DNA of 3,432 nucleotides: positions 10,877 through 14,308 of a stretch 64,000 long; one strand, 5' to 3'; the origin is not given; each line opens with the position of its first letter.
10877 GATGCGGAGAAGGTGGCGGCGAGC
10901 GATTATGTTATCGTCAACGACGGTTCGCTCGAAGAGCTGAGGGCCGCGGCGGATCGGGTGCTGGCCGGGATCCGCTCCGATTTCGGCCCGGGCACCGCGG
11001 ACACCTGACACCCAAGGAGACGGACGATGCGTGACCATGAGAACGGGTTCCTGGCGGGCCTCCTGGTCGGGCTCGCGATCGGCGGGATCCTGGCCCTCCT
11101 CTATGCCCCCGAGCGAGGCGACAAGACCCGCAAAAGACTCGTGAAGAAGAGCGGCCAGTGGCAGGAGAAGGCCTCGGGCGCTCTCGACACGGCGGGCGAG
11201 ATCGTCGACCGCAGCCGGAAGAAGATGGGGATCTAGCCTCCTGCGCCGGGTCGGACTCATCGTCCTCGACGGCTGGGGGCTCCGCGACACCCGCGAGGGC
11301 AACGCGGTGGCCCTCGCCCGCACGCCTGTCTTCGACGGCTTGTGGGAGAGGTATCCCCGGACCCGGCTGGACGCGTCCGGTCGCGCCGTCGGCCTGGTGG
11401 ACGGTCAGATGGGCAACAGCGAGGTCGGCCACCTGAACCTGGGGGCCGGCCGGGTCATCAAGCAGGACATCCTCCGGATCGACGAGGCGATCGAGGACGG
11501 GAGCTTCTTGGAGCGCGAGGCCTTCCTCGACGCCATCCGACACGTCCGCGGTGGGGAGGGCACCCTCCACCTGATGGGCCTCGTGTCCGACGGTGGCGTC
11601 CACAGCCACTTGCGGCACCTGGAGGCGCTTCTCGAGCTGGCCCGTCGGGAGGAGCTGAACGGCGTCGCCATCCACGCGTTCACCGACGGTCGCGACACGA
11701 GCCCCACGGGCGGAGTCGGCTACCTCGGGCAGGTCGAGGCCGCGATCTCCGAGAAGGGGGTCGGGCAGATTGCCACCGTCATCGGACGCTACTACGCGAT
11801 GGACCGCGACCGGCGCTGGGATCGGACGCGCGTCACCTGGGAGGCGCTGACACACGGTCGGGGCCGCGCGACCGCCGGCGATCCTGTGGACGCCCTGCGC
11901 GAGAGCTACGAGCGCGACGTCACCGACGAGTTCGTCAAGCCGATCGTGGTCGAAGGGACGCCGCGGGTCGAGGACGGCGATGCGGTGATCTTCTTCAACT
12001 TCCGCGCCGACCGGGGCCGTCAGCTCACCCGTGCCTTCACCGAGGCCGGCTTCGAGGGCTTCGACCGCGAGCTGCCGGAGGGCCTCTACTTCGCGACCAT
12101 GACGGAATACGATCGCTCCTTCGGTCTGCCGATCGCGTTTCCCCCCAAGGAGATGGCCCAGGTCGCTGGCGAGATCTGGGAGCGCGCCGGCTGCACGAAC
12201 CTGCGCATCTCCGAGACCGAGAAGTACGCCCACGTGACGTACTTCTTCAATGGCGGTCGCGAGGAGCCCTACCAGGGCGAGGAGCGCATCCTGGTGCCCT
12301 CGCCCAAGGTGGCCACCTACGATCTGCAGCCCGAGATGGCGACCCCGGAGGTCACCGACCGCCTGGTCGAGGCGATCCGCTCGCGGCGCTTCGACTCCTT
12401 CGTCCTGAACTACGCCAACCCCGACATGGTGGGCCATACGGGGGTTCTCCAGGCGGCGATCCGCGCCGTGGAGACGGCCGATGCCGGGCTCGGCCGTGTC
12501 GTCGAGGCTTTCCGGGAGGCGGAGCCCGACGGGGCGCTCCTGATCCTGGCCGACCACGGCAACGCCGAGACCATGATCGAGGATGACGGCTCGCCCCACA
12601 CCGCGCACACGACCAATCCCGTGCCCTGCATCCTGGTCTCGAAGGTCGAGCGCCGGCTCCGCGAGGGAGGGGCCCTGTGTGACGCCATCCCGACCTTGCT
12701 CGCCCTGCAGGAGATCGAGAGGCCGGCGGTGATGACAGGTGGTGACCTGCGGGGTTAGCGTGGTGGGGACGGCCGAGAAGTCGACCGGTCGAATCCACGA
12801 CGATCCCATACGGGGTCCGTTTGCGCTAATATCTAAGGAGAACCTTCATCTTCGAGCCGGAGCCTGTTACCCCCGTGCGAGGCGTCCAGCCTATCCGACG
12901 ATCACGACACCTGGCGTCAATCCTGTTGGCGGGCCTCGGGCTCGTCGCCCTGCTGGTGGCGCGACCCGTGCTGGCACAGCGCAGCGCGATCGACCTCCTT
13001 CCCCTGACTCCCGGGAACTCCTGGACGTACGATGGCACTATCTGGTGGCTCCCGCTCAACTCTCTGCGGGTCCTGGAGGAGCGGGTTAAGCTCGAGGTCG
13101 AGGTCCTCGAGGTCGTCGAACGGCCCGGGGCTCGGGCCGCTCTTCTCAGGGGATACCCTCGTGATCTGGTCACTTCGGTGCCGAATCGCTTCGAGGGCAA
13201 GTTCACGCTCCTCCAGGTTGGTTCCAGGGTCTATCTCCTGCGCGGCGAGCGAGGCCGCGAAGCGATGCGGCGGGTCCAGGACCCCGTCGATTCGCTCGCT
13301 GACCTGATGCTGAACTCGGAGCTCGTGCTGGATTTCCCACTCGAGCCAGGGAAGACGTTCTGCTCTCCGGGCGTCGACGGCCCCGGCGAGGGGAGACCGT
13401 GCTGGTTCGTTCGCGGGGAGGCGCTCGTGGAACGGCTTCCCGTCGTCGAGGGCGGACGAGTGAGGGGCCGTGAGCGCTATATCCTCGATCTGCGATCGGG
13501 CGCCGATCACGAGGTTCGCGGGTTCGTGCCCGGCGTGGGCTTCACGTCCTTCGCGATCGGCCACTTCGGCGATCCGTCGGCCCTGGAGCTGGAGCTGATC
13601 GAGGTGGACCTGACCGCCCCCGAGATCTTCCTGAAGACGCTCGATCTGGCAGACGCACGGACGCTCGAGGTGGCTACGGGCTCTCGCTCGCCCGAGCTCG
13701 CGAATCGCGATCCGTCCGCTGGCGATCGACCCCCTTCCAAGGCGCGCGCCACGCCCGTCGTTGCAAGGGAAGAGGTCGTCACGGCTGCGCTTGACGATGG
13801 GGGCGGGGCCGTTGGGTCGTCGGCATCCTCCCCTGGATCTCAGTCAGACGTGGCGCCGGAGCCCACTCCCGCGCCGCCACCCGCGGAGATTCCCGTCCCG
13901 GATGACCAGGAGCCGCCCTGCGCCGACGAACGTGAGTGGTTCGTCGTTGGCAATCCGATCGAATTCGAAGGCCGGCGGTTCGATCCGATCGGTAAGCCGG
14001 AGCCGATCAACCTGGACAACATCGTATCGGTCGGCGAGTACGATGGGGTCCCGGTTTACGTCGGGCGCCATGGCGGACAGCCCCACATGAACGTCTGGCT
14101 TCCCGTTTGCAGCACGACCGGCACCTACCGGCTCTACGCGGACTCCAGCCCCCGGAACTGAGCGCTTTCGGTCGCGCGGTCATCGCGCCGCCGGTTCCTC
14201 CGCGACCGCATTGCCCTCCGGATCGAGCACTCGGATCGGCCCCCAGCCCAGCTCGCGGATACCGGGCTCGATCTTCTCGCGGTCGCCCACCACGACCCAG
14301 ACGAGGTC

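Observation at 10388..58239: Repeated use of non-canonical start codons (CTG, ATC, ATT) across the window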

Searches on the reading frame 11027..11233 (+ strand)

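Call 59: search_protein_families(library=ncbifam, proteins=[window:11027-11233:+], max_evalue=0.01)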
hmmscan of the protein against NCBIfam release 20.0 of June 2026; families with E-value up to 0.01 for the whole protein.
window:11027-11233:+ (69 aa): 1 family
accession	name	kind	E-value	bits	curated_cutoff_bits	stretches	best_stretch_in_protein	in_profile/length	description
NF053524.1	thylo_ssl2009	equivalog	0.00011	22.8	58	1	5-56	8-59/90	ssl2009 family thylakoid membrane protein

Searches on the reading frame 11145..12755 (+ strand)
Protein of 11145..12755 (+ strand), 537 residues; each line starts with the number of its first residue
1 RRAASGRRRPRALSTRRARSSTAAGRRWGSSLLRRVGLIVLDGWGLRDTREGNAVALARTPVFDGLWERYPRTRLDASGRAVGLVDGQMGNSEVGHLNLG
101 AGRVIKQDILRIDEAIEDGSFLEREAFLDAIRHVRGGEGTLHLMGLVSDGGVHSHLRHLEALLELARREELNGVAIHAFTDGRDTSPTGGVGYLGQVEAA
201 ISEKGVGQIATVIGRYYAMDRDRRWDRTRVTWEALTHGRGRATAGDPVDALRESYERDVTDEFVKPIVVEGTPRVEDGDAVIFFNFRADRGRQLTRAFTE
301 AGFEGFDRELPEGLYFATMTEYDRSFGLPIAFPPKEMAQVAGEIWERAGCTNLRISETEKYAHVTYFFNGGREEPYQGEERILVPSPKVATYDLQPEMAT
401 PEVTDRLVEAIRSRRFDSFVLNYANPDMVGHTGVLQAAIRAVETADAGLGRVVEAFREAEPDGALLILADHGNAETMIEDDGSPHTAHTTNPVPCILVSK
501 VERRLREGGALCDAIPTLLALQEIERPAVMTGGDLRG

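Call 7: search_protein_families(library=ncbifam, proteins=[window:11145-12755:+], max_evalue=0.001)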
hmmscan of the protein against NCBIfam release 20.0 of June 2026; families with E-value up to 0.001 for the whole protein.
window:11145-12755:+ (537 aa): 7 families
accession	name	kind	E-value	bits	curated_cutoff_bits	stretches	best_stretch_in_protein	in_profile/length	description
TIGR01307.1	pgm_bpd_ind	equivalog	4.2e-203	675.4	330.65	1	35-534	2-502/504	2,3-bisphosphoglycerate-independent phosphoglycerate mutase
NF003897.0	PRK05434.1-5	equivalog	1.6e-175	584.5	862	1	36-534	8-509/514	2,3-bisphosphoglycerate-independent phosphoglycerate mutase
TIGR00306.2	apgM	subfamily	1.3e-08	34.3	320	1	407-501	283-369/403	2,3-bisphosphoglycerate-independent phosphoglycerate mutase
TIGR02535.1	hyp_Hser_kinase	hypoth_equivalog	2.5e-06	26.5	446.3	1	417-503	286-365/397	proposed homoserine kinase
NF009049.0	PRK12383.1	equivalog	2.9e-06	26.5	254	1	395-500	266-362/408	phosphopentomutase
NF003242.0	PRK04200.1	equivalog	6.7e-05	21.9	426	1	417-502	285-362/395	cofactor-independent phosphoglycerate mutase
NF003766.0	PRK05362.1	equivalog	0.00051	18.9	256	0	403-501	266-357/396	phosphopentomutase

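Call 8: search_protein_families(library=pfam, proteins=[window:11145-12755:+], max_evalue=0.001)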
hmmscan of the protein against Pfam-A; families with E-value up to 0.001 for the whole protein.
window:11145-12755:+ (537 aa): 2 families
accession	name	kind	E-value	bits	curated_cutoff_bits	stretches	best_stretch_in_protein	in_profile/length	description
PF06415.18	iPGM_N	-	3e-82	275.8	27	1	112-323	1-216/217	BPG-independent PGAM N-terminus (iPGM_N)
PF01676.23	Metalloenzyme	-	1.7e-76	257.5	24.3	1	35-521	2-247/252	Metalloenzyme superfamily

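Call 9: find_related_loci(query=window:11241-12755:+, collection=genome_contigs, flank=10000)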
Query window:11241-12755:+ (505 aa) in genome_contigs; peptide patterns used: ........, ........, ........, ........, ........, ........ (x = any residue, [..] = any of these).
600 stretches matched a pattern (row limit reached: there are more); 598 encode a relative of the query (tblastn E <= 1e-3); the best 80 are kept; 80 distinct loci.
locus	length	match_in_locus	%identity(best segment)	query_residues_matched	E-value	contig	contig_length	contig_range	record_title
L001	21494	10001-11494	55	4-503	0e+0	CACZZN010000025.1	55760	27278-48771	MAG: uncultured Veillonellaceae bacterium isolate RUG13093 genome assembly, contig: RUG13093_asm_25, whole genome shotgu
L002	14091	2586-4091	55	6-503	7e-179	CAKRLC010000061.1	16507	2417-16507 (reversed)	MAG: uncultured Roseburia sp. isolate REFINED_METABAT215_TOP10_CONTIGS_1500_ASSEMBLY_K77_MERGED__Hadza_MoBio_hadza-A-D_D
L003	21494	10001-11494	55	4-503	1e-178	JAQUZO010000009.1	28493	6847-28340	MAG: Anaerovibrio sp. isolate STD2_262 NODE_5804_length_28493_cov_10.178735_Sandtown_D2, whole genome shotgun sequence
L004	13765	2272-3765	54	4-503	5e-176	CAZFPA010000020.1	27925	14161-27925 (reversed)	MAG TPA_asm: uncultured Selenomonadaceae bacterium isolate binchicken_co35_312 genome assembly, contig: NODE_765_length_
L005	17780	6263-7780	54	2-503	1e-174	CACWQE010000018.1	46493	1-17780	MAG: uncultured Lachnospiraceae bacterium isolate RUG10817 genome assembly, contig: RUG10817_asm_18, whole genome shotgu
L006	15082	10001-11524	53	2-503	4e-174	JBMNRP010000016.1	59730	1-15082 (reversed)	MAG: Bilifractor sp. isolate SBF912SR2HQ0084 scaffold_2043_c1, whole genome shotgun sequence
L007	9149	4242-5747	53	6-503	1e-172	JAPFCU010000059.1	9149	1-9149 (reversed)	MAG: Blautia sp. isolate bin_15_DannyCat k141_5072, whole genome shotgun sequence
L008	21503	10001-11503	53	2-500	1e-172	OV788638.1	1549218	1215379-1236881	MAG: uncultured Clostridia bacterium isolate min17_bin01 genome assembly, chromosome: 1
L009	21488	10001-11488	52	6-500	5e-172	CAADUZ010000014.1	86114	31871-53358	MAG TPA_asm: Clostridia bacterium, isolate HGM13672, WGS project CAADUZ010000000 data, contig: ERS235588_39_k99_38665, w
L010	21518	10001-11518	53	2-503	5e-172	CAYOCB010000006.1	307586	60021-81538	MAG TPA_asm: uncultured Lacrimispora sp. isolate binchicken_co338_66 genome assembly, contig: NODE_11_length_307586_cov_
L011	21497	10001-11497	55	6-503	3e-171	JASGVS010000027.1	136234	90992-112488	MAG: Bacillota bacterium isolate MAG218_SZBP c_000000043078, whole genome shotgun sequence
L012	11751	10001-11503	51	6-503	5e-171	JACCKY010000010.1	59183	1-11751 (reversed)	MAG: Candidatus Petromonas tenebris isolate A2 scaffold_30, whole genome shotgun sequence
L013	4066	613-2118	55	6-503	1e-177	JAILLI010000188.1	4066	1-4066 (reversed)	MAG: Lachnospiraceae bacterium isolate RUI224 k141_3763598_flag=0_multi=112.0000_len=4066, whole genome shotgun sequence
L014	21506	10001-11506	53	6-503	5e-171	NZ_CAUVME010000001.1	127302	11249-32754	MAG: Oribacterium sinus isolate SRR13061507_bin.4_MetaWRAP_v1.3_MAG ERZ21659715.17, whole genome shotgun sequence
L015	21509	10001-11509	53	6-503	1e-170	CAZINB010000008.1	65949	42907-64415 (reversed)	MAG TPA_asm: uncultured Faecalimonas sp. isolate SRP350583_co4_257 genome assembly, contig: NODE_331_length_65949_cov_64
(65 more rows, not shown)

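Call 69: search_solved_structures(query=window:11241-12755:+, max_evalue=1e-50, show_alignments=1)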
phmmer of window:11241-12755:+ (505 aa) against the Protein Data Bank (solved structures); distinct sequences matched with E-value up to 1e-50: 11.
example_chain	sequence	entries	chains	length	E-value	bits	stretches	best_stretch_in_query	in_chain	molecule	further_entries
1ejj_A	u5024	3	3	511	1.5e-158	531.8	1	3-502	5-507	PHOSPHOGLYCERATE MUTASE | 2,3-BISPHOSPHOGLYCERATE-INDEPENDENT PHOSPHOGLYCERATE MUTASE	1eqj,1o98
1o99_A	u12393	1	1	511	4.1e-158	530.4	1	3-502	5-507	2,3-BISPHOSPHOGLYCERATE-INDEPENDENT PHOSPHOGLYCERATE MUTASE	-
2ify_A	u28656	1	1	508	7.3e-155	519.7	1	4-501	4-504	2,3-bisphosphoglycerate-independent phosphoglycerate mutase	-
7tl8_A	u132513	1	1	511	2e-154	518.3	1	4-502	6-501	2,3-bisphosphoglycerate-independent phosphoglycerate mutase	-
4my4_A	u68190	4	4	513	2e-154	518.2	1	4-502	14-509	2,3-bisphosphoglycerate-independent phosphoglycerate mutase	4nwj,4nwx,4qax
5vpu_A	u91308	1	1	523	2.4e-151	508.1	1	6-503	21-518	2,3-bisphosphoglycerate-independent phosphoglycerate mutase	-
5kgn_A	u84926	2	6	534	8.6e-137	460.1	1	3-501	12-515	2,3-bisphosphoglycerate-independent phosphoglycerate mutase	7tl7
7knf_A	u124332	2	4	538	8.9e-137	460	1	3-501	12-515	2,3-bisphosphoglycerate-independent phosphoglycerate mutase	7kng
5kgl_A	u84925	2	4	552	9.7e-137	459.9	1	3-501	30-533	2,3-bisphosphoglycerate-independent phosphoglycerate mutase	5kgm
3nvl_A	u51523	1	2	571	3.4e-81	276.7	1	2-452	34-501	2,3-bisphosphoglycerate-independent phosphoglycerate mutase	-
3igy_B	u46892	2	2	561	1.6e-71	244.8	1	2-457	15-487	Cofactor-independent phosphoglycerate mutase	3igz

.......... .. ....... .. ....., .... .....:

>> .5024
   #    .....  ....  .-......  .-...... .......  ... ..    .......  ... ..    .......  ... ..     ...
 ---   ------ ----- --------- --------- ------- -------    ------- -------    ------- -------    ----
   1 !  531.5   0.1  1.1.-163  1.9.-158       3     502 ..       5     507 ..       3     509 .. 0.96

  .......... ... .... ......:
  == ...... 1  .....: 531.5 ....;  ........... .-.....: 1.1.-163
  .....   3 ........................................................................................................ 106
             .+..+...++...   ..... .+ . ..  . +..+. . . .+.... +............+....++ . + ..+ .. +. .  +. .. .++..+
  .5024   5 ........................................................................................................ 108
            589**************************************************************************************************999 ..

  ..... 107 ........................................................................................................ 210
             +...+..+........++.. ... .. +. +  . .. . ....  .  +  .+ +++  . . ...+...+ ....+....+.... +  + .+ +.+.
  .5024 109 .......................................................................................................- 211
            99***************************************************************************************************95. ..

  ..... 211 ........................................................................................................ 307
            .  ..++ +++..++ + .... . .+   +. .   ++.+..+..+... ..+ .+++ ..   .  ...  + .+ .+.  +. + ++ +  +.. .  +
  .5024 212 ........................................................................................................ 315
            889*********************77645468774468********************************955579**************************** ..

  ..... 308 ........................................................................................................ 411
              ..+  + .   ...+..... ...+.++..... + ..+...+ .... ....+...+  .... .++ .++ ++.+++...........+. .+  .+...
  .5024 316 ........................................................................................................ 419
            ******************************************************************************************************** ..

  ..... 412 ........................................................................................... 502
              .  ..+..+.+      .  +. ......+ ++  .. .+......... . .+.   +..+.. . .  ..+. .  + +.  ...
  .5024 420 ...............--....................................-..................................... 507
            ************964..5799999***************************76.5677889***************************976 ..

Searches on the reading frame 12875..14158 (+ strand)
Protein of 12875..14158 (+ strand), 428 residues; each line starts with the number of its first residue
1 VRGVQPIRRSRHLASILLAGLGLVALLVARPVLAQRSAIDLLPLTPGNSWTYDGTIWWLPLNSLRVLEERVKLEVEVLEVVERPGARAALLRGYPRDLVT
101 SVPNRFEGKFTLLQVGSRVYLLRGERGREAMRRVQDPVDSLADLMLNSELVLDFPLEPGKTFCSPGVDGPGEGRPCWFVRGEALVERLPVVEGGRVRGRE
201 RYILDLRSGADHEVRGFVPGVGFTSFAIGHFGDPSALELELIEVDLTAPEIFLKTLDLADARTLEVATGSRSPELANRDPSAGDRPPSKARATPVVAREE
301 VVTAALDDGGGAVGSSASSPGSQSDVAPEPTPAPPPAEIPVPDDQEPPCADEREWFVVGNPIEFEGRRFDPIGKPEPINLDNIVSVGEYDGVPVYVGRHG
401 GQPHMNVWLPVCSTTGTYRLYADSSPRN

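Call 78: search_protein_families(library=pfam, proteins=[window:12875-14158:+], max_evalue=0.001)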
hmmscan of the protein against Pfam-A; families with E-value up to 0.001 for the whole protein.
window:12875-14158:+ (428 aa): 0 families
